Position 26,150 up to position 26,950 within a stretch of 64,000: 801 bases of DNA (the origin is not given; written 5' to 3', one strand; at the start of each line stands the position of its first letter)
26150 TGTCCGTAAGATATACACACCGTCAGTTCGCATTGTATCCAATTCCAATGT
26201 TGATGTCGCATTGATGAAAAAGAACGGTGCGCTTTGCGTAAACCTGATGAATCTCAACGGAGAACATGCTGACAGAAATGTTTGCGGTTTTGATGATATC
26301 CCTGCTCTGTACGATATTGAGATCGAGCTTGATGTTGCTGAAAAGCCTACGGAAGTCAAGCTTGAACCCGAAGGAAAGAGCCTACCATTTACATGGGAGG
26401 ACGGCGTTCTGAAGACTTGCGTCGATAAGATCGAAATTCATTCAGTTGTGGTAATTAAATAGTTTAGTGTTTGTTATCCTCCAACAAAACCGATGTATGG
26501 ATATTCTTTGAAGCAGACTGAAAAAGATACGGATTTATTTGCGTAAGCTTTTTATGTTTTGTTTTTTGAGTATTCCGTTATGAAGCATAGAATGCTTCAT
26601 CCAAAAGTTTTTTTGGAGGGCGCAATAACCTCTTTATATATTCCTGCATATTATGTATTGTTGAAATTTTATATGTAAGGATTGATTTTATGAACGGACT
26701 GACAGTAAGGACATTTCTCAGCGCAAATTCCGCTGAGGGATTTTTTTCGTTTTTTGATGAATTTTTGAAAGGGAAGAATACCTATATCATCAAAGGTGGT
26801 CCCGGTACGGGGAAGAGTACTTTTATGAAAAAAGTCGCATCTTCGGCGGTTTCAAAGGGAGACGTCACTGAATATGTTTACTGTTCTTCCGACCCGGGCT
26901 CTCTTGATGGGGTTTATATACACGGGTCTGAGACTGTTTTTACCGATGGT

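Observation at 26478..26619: Core-only module copy with a compensatory change in the closing stem, in a tandem-gene spacer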

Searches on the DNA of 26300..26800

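Call 65: search_rna_families(source=window, start=26300, end=26800, threshold=evalue, max_evalue=1)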
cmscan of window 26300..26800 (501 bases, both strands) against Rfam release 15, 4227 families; matches with E-value up to 1: 0.
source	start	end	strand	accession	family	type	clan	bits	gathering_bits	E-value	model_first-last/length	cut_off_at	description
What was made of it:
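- There is no Rfam hit (call 65).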
